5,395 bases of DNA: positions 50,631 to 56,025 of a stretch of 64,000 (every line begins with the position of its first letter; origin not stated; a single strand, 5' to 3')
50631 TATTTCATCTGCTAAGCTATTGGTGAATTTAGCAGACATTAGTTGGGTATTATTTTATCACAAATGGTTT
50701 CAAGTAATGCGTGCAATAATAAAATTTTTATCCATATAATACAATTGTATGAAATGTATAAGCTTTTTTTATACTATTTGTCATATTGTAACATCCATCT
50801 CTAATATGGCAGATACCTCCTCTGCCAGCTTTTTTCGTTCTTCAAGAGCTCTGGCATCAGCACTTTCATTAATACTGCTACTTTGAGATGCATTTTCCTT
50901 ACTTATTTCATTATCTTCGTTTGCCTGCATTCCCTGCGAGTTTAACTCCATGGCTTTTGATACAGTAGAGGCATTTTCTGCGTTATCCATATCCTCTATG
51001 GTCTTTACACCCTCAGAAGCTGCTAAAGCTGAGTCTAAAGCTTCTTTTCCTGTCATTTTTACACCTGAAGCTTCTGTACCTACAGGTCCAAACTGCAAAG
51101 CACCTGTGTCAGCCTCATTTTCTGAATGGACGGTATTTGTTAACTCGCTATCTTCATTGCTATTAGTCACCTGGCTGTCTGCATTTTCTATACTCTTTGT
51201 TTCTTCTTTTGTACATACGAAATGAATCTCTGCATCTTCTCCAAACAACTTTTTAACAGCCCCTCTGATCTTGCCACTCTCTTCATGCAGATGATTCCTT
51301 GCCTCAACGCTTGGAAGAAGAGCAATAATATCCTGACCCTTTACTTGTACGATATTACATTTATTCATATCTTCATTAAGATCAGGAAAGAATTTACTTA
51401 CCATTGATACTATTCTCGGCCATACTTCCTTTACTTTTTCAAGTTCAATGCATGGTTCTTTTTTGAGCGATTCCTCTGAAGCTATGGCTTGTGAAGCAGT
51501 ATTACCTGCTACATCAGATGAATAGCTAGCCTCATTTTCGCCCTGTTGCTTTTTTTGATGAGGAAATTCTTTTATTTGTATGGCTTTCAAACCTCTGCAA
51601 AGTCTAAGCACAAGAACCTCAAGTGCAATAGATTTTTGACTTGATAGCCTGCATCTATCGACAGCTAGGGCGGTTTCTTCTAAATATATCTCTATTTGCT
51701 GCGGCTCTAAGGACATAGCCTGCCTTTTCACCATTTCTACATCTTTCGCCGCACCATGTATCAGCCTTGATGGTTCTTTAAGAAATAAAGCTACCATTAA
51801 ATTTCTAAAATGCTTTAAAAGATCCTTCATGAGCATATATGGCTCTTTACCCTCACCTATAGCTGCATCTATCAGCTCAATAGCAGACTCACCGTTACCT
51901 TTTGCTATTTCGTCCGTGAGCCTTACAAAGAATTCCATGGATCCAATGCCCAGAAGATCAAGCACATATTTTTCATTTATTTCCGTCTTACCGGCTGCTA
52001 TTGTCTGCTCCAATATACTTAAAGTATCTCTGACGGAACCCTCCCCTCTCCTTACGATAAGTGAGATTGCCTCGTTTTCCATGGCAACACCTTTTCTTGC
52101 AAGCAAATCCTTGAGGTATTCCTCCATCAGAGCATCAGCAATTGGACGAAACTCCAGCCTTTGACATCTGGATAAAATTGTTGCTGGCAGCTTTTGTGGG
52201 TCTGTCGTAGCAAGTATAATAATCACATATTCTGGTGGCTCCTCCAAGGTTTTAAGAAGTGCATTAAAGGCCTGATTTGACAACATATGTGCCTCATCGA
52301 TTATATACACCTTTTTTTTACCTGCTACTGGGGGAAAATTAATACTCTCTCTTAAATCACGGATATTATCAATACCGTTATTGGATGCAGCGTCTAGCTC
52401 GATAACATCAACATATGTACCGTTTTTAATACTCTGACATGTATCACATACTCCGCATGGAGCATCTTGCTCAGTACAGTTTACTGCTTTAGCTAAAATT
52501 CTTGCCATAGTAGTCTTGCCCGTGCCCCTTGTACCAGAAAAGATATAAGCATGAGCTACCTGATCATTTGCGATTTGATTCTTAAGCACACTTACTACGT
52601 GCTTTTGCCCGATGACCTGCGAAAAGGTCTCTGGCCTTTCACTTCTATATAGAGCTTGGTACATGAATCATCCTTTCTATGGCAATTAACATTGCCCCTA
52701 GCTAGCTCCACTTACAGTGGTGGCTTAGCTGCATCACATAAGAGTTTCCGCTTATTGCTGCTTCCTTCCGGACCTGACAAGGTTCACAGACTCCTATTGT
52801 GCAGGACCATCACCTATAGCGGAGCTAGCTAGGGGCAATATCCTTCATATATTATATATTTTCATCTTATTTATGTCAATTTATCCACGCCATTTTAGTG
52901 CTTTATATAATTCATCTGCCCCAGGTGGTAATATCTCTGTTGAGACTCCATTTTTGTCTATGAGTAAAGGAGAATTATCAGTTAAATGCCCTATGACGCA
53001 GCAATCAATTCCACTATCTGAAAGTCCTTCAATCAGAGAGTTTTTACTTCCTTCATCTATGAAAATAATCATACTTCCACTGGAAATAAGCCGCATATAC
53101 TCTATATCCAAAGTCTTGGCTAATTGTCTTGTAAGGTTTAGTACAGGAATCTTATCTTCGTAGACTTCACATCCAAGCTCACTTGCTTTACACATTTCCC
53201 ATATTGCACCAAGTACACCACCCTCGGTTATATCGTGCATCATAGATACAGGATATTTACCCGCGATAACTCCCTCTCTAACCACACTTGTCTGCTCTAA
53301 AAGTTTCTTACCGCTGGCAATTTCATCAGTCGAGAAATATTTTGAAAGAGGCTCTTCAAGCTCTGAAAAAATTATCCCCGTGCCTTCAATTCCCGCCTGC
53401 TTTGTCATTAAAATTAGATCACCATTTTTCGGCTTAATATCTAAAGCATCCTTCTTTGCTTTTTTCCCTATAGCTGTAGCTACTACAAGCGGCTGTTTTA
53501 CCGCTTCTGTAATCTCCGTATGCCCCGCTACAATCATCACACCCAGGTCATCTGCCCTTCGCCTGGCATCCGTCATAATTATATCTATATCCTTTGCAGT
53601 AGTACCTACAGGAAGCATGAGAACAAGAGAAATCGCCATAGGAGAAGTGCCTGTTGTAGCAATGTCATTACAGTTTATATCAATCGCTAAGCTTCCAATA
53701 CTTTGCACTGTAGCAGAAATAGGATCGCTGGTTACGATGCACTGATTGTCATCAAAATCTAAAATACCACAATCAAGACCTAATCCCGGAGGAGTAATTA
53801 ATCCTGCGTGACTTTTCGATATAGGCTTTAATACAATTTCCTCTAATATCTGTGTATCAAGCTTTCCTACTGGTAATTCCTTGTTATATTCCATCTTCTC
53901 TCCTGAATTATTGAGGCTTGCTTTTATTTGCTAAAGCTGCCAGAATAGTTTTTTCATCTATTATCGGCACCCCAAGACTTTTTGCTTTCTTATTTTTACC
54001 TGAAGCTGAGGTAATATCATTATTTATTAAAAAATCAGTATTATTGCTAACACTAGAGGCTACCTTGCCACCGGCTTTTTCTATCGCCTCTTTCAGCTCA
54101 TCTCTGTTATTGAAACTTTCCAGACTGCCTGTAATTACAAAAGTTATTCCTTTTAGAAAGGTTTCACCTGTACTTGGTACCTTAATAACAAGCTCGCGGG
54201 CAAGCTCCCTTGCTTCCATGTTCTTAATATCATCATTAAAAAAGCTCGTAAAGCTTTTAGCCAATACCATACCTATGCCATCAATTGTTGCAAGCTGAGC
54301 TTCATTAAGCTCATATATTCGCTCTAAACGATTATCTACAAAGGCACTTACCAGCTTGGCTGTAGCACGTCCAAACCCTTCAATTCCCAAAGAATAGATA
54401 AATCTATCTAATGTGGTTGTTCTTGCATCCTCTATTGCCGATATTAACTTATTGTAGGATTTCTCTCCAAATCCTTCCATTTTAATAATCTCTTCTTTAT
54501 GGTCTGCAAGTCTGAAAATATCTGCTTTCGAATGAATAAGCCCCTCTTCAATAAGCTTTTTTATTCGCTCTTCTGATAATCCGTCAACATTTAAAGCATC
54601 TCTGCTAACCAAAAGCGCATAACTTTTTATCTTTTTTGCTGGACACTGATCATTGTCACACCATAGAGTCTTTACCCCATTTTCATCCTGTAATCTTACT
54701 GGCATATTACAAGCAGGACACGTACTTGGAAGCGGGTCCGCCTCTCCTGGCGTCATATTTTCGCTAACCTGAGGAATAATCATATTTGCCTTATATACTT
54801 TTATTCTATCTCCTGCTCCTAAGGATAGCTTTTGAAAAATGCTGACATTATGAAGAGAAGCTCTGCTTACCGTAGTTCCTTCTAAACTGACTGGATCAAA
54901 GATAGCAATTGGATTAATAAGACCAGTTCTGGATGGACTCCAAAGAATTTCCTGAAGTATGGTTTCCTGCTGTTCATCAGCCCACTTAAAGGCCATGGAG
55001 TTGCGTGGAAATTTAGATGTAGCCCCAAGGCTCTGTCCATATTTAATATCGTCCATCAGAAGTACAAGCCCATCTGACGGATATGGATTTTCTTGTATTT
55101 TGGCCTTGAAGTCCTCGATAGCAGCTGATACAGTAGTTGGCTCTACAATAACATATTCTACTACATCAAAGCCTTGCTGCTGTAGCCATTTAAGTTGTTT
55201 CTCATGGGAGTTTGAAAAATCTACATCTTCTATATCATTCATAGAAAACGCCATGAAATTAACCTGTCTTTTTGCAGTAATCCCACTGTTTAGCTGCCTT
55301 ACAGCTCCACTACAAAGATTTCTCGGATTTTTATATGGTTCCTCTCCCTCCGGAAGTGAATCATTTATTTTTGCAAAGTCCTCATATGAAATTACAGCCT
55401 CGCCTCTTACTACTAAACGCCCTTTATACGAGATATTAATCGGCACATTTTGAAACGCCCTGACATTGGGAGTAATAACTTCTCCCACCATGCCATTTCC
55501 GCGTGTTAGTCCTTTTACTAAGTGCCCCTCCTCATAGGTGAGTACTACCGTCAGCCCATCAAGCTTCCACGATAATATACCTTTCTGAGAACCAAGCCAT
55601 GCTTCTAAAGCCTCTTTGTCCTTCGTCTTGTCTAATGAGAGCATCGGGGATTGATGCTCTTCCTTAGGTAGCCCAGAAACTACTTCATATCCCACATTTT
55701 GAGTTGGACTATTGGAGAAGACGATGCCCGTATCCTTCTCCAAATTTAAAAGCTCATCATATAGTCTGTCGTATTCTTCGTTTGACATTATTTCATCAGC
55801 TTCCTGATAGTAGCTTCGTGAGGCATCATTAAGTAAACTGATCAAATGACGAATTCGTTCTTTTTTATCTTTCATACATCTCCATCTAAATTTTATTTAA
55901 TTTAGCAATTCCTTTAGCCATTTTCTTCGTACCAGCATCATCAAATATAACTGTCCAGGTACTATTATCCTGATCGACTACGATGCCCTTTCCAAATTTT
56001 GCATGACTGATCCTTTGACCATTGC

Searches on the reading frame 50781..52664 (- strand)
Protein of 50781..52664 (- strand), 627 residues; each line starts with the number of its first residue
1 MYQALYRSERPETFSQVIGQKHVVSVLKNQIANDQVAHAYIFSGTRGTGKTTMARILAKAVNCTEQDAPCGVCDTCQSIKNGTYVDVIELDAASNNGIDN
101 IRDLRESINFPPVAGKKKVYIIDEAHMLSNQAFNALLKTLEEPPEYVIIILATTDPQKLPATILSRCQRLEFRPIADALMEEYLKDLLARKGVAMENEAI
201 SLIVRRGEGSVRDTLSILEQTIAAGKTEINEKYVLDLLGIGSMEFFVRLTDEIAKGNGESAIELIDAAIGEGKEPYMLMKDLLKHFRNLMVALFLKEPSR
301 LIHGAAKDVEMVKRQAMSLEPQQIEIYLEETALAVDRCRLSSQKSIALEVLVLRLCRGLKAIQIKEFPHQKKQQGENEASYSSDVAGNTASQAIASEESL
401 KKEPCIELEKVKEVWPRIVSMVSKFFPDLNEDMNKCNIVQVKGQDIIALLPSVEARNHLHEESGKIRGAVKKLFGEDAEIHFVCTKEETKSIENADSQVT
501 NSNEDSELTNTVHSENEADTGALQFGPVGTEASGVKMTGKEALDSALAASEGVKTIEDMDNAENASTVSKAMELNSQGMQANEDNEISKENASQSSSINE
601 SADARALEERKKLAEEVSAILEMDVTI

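Call 7: search_protein_families(library=pfam, proteins=[window:50781-52664:-])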
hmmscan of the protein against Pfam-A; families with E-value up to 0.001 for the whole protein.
window:50781-52664:- (627 aa): 12 families
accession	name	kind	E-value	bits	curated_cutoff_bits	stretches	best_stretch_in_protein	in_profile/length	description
PF13177.12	DNA_pol3_delta2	-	7.3e-50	169.5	27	1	19-175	1-160/161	DNA polymerase III, delta subunit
PF12169.13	DNA_pol3_gamma3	-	4.1e-13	49.7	24.4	1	231-357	3-129/143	DNA polymerase III subunits gamma and tau domain III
PF00004.35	AAA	-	4.7e-13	50.2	21.2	1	41-172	2-128/131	ATPase family associated with various cellular activities (AAA)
PF22608.2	DNAX_ATPase_lid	-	1.1e-11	44.8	27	1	181-226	3-48/49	DNA polymerase III clamp loader subunit, ATPase lid domain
PF13604.12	AAA_30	-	1.2e-06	28.8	27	1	40-146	21-118/191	AAA domain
PF05496.18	RuvB_N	-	1.4e-06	28.6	27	1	10-64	2-60/159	Holliday junction DNA helicase RuvB P-loop domain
PF13401.12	AAA_22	-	1.2e-05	26.1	27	1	40-150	8-119/130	AAA domain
PF13173.12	AAA_14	-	2.8e-05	24.5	27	1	39-152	4-97/129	AAA domain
PF07728.20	AAA_5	-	0.0002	21.8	22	0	41-142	3-92/139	AAA domain (dynein-related subfamily)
PF06068.19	TIP49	-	0.0006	19.5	23.8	0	119-153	277-310/347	TIP49 P-loop domain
PF04851.21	ResIII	-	0.00062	20.1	22.5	0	111-142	120-152/164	Type III restriction enzyme, res subunit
PF13238.12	AAA_18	-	0.00066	20.6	29.4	0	42-90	3-44/128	AAA domain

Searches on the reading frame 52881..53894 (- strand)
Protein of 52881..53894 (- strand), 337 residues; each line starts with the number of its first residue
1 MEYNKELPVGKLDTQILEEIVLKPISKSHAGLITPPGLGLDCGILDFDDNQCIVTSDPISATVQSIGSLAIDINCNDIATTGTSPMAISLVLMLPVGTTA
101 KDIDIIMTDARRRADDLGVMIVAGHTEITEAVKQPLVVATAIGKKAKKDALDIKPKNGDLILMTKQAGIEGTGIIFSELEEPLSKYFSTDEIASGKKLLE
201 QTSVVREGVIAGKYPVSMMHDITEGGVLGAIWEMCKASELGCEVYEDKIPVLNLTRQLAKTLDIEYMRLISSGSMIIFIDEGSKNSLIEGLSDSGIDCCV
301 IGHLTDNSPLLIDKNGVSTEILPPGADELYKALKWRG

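Call 7: search_protein_families(library=pfam, proteins=[window:52881-53894:-])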
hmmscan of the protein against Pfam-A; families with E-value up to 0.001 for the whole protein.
window:52881-53894:- (337 aa): 2 families
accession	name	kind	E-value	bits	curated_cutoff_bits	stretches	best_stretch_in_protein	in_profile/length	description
PF02769.27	AIRS_C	-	1.1e-21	78.1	23.1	1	157-307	2-148/156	AIR synthase related protein, C-terminal domain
PF00586.29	AIRS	-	4.6e-12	46.8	24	1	41-143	3-110/112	AIR synthase related protein, N-terminal domain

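Call 38: search_protein_families(library=ncbifam, proteins=[window:52881-53894:-], max_evalue=0.001)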
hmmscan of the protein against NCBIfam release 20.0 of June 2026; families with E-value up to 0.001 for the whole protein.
window:52881-53894:- (337 aa): 14 families
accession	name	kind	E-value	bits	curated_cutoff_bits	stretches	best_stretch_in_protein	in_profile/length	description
TIGR02124.1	hypE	equivalog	4.1e-27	95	251.6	1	57-309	56-305/332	hydrogenase expression/formation protein HypE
NF004353.0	PRK05731.2-2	equivalog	1e-19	70.8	301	1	37-322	17-295/311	thiamine-phosphate kinase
TIGR01379.1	thiL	equivalog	7.4e-18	64.6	184.15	1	37-321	22-311/320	thiamine-phosphate kinase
TIGR00476.1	selD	equivalog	9.5e-16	57.9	125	1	11-261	14-263/311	selenide, water dikinase SelD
NF004351.0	PRK05731.1-4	equivalog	1.5e-12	47.3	324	1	61-273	69-271/321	thiamine-phosphate kinase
TIGR04049.1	AIR_rel_sll0787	hypoth_equivalog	1.6e-11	43.8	321.3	1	67-318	76-304/318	sll0787 family AIR synthase-like protein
NF002098.0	PRK00943.1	equivalog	2.2e-11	43.3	299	1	40-260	50-266/347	selenide, water dikinase SelD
TIGR03267.1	methan_mark_2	hypoth_equivalog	2.4e-11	43.3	365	1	66-314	77-305/323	methanogenesis marker 2 protein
TIGR01736.1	FGAM_synth_II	equivalog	2.5e-10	39.3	525.75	1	77-316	100-342/718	phosphoribosylformylglycinamidine synthase subunit PurL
NF002290.1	PRK01213.1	equivalog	1.8e-09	36.4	648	1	77-318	100-343/723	phosphoribosylformylglycinamidine synthase subunit PurL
NF010705.0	PRK14105.1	equivalog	3.5e-06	26.1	291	1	12-307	21-329/345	selenide, water dikinase SelD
NF004354.0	PRK05731.2-3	equivalog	1.5e-05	24.5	204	1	63-246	46-215/273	thiamine-phosphate kinase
NF004350.0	PRK05731.1-1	equivalog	2.8e-05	23.2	441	1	37-308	26-300/325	thiamine-phosphate kinase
TIGR01739.1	tegu_FGAM_synt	hypoth_equivalog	4.4e-05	21.6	716.1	1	53-245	607-802/1206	herpesvirus tegument protein/v-FGAM-synthase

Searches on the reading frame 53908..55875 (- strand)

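Call 7: search_protein_families(library=pfam, proteins=[window:53908-55875:-])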
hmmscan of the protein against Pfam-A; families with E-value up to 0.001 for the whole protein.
window:53908-55875:- (655 aa): 7 families
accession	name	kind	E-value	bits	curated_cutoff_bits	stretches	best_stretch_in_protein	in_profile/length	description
PF01653.23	DNA_ligase_aden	-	5.8e-58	196.8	27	1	69-299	4-251/253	NAD-dependent DNA ligase adenylation domain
PF03120.22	DNA_ligase_OB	-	1.2e-20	73.6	32.9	1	304-375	1-72/79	NAD-dependent DNA ligase OB-fold domain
PF00533.33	BRCT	-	4.4e-12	46.5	21.3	1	571-645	3-75/78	BRCA1 C Terminus (BRCT) domain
PF12826.13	HHH_2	-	5.4e-09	36.5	27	1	491-549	1-58/64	Helix-hairpin-helix motif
PF14520.12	HHH_5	-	3e-07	31.3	27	1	425-483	2-57/57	Helix-hairpin-helix domain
PF16589.12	BRCT_2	-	1.8e-06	28.6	27.3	1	573-648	2-74/86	BRCT domain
PF03119.21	DNA_ligase_ZBD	-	0.0002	21.6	25.8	1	385-413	1-27/27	NAD-dependent DNA ligase C4 zinc finger domain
